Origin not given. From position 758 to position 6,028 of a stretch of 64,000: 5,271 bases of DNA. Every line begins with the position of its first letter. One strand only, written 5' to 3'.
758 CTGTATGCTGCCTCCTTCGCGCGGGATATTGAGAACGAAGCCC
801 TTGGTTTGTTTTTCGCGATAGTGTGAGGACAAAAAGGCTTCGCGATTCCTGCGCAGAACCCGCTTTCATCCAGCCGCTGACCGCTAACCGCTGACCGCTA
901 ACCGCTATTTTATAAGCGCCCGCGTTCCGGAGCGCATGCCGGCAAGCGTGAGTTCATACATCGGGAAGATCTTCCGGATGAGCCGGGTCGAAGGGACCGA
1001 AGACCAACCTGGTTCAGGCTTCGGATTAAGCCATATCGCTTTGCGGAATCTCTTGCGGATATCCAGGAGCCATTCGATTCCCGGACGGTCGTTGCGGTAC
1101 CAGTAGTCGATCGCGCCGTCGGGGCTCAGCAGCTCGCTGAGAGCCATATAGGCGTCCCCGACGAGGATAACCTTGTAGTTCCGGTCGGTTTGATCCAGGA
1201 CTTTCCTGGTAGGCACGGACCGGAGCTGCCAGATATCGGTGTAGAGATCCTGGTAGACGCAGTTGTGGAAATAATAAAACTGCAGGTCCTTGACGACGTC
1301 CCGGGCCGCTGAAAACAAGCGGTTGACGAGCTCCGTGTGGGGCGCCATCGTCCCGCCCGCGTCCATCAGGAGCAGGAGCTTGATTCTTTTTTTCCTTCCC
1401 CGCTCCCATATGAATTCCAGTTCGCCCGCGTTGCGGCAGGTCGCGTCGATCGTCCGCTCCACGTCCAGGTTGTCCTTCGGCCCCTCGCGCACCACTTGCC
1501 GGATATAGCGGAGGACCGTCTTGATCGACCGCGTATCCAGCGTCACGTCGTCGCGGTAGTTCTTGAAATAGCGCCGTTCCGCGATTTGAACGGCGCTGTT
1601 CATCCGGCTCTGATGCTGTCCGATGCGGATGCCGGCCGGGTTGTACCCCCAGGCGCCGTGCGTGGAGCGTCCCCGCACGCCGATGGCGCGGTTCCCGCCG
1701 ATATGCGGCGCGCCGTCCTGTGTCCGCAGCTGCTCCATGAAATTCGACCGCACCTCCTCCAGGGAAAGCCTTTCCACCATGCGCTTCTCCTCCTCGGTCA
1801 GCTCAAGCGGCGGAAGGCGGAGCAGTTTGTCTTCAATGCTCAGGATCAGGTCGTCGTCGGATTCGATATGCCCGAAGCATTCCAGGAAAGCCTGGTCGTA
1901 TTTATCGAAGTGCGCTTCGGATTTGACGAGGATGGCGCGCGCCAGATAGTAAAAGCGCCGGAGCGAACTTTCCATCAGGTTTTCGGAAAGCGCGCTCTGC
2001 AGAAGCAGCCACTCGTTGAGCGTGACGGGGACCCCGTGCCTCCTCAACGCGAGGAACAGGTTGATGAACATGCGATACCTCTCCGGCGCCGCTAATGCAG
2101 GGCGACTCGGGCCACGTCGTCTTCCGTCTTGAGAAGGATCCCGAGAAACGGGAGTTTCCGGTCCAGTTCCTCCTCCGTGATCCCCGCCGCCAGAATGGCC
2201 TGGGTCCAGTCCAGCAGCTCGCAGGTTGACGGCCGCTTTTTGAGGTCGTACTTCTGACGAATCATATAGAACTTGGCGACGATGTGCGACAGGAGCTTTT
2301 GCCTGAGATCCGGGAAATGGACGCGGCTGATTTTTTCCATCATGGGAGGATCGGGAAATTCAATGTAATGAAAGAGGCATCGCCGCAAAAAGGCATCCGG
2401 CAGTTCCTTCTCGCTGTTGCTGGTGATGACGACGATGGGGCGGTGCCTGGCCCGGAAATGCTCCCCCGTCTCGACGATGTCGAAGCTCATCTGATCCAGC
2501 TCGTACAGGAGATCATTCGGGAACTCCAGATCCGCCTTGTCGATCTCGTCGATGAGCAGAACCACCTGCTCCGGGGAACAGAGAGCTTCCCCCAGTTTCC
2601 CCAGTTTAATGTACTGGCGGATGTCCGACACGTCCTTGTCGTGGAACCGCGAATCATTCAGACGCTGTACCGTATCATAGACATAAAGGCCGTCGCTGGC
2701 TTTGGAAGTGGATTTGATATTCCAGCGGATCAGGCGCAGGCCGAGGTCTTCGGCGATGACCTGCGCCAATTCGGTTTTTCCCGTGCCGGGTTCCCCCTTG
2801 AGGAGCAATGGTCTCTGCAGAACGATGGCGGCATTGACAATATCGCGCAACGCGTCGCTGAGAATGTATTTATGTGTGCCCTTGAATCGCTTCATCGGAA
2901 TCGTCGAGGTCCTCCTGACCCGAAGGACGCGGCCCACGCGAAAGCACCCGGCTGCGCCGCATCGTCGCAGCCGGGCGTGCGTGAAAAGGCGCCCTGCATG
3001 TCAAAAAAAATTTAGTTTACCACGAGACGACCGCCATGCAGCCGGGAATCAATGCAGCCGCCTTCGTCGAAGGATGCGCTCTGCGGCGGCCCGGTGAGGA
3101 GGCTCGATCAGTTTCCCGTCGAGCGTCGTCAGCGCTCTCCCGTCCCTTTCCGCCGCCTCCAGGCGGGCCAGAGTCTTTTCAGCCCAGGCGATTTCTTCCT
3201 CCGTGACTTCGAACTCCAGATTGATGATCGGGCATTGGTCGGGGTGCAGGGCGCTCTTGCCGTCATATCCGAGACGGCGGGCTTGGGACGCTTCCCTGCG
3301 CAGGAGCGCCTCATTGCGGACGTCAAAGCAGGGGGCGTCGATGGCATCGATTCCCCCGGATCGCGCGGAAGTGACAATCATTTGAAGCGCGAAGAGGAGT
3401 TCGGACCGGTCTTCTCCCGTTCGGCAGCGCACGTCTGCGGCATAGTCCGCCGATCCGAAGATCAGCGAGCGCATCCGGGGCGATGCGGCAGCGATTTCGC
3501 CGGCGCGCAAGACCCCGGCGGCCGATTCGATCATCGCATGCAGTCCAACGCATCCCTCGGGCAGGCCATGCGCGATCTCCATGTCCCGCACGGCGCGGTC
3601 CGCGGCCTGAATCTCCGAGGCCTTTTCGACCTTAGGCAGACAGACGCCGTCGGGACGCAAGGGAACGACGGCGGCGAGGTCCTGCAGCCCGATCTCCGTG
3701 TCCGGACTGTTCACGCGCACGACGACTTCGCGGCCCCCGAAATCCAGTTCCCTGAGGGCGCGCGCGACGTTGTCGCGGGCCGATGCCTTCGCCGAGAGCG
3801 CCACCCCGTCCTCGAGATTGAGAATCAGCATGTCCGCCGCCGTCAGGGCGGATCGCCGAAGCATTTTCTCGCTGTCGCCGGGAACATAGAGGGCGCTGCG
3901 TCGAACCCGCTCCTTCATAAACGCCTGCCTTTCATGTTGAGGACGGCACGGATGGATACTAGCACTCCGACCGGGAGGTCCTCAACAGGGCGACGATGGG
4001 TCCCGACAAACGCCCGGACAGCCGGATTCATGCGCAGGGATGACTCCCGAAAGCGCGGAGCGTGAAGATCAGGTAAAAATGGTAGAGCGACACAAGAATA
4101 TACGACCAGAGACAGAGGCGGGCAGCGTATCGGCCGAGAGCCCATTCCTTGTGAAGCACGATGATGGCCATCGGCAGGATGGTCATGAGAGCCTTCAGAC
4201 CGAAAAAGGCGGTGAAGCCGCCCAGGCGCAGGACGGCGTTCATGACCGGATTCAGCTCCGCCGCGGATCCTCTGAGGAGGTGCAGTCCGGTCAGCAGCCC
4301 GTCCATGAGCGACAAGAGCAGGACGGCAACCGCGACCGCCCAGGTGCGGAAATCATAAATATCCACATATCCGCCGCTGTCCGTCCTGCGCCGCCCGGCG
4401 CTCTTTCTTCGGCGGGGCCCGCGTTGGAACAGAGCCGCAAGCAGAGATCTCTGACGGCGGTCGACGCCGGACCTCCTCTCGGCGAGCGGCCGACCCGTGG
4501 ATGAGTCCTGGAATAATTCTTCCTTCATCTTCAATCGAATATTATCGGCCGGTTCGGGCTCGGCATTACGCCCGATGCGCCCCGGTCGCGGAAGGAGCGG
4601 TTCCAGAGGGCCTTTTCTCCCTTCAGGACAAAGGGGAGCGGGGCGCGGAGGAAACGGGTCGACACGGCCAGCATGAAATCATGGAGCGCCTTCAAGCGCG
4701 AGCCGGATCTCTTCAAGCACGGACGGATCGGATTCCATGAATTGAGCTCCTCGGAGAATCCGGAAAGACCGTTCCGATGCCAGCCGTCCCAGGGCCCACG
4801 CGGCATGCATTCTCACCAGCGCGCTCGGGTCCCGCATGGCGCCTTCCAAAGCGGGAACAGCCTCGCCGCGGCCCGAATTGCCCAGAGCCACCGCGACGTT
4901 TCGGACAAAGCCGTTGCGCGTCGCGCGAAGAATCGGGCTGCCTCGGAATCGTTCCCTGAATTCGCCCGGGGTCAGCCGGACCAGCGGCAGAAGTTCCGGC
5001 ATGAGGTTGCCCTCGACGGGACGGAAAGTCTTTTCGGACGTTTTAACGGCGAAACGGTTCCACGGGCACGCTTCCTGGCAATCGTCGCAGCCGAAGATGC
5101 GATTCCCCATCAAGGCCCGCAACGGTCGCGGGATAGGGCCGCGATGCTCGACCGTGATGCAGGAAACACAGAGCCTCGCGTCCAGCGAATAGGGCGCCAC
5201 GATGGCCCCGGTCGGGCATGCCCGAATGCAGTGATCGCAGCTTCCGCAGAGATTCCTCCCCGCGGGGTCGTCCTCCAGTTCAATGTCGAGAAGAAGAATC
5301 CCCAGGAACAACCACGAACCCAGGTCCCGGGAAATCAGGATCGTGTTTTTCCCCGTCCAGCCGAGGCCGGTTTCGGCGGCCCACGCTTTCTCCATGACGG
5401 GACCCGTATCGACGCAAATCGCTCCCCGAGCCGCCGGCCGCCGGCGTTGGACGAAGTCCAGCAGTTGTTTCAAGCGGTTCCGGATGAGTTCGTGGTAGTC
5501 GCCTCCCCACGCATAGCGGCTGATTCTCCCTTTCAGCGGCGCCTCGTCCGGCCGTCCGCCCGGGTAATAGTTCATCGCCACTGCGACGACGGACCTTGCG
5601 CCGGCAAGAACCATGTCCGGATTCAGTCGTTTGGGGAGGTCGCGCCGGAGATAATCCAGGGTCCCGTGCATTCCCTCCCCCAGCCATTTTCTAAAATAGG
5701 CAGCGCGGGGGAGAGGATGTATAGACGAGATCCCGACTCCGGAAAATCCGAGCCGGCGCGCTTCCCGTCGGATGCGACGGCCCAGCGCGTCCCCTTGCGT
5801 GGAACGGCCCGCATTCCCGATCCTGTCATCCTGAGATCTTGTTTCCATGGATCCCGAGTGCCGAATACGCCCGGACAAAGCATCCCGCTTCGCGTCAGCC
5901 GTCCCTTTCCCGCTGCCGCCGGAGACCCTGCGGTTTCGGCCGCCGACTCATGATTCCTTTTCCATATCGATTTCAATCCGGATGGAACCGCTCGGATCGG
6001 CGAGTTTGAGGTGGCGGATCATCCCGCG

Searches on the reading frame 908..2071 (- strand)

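Call 25: search_protein_families(library=pfam, proteins=[window:908-2071:-], max_evalue=0.001)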
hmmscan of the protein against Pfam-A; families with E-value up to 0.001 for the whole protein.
window:908-2071:- (388 aa): 1 family
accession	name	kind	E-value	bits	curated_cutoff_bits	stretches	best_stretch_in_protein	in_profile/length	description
PF05762.20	VWA_CoxE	-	7.2e-10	39.1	26.4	1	192-271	17-99/222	VWA domain containing CoxE-like protein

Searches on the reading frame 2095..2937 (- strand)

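Call 25: search_protein_families(library=pfam, proteins=[window:2095-2937:-], max_evalue=0.001)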
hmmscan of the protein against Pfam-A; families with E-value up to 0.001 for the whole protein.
window:2095-2937:- (281 aa): 8 families
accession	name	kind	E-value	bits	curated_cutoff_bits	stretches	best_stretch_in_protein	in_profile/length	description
PF00004.35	AAA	-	9.6e-13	49.2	21.2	1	44-189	1-125/131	ATPase family associated with various cellular activities (AAA)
PF07728.20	AAA_5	-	2.6e-09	37.7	22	1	43-187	1-139/139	AAA domain (dynein-related subfamily)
PF07724.20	AAA_2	-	2.1e-06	28.3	27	1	45-178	7-128/166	AAA domain (Cdc48 subfamily)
PF00158.32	Sigma54_activat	-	2.3e-06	27.8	20.2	0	123-193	93-163/168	Sigma-54 interaction domain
PF13401.12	AAA_22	-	3.4e-06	27.8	27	1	41-150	5-114/130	AAA domain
PF05496.18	RuvB_N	-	4.3e-05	23.8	27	0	44-69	36-61/159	Holliday junction DNA helicase RuvB P-loop domain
PF20030.5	bpMoxR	-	0.00012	21.6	27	0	21-74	11-64/205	MoxR domain in the MoxR-vWA-beta-propeller ternary systems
PF13191.12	AAA_16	-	0.00021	22.3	32.6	0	41-137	24-146/167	AAA ATPase domain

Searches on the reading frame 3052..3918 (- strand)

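Call 25: search_protein_families(library=pfam, proteins=[window:3052-3918:-], max_evalue=0.001)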
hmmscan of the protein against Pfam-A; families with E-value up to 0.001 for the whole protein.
window:3052-3918:- (289 aa): 3 families
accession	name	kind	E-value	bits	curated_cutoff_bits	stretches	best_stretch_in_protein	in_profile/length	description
PF03328.21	HpcH_HpaI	-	2.7e-54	184.2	25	1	7-226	1-221/221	HpcH/HpaI aldolase/citrate lyase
PF15617.12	C-C_Bond_Lyase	-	6.2e-13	49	28.4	1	204-287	228-316/320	C-C_Bond_Lyase of the TIM-Barrel fold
PF22484.2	DUF6986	-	1.8e-07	30.8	27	1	92-164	167-246/408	Domain of unknown function (DUF6986)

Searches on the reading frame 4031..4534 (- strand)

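Call 25: search_protein_families(library=pfam, proteins=[window:4031-4534:-], max_evalue=0.001)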
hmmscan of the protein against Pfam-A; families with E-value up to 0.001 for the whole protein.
window:4031-4534:- (168 aa): 1 family
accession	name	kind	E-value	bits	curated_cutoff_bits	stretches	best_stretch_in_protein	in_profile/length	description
PF18902.5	DUF5658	-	4.6e-12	47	25.2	1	72-153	1-82/82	Domain of unknown function (DUF5658)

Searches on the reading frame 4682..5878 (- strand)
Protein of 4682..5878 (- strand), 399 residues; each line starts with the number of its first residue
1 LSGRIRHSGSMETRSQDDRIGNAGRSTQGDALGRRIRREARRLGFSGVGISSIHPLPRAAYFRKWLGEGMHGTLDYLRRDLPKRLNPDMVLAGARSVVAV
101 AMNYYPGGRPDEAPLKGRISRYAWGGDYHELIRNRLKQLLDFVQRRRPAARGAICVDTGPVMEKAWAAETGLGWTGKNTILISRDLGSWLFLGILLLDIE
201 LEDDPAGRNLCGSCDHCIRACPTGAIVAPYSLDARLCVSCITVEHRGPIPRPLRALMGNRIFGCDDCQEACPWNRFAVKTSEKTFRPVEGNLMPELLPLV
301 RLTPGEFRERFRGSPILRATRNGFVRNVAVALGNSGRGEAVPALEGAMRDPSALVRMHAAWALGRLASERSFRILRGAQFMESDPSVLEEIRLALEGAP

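Call 59: search_protein_families(library=pfam, proteins=[window:4682-5878:-], max_evalue=0.0001)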
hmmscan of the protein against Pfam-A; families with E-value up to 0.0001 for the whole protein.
window:4682-5878:- (399 aa): 6 families
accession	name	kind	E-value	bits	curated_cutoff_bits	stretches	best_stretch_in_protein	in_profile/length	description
PF08331.15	QueG_DUF1730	-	2.6e-22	79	25.1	1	84-158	1-77/77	Epoxyqueuosine reductase QueG, DUF1730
PF13484.11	Fer4_16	-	6.1e-20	72.2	30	1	211-274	2-66/66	4Fe-4S double cluster binding domain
PF13646.12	HEAT_2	-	1.6e-09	38.4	27.7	1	326-395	18-87/88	HEAT repeats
PF13513.12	HEAT_EZ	-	1.9e-05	25.5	27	0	339-366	28-55/55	HEAT-like repeat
PF02985.28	HEAT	-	5e-05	23.6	23.5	0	341-368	2-29/31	HEAT repeat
PF03130.22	HEAT_PBS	-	9.6e-05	23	20.9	0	355-376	1-22/27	PBS lyase HEAT-like repeat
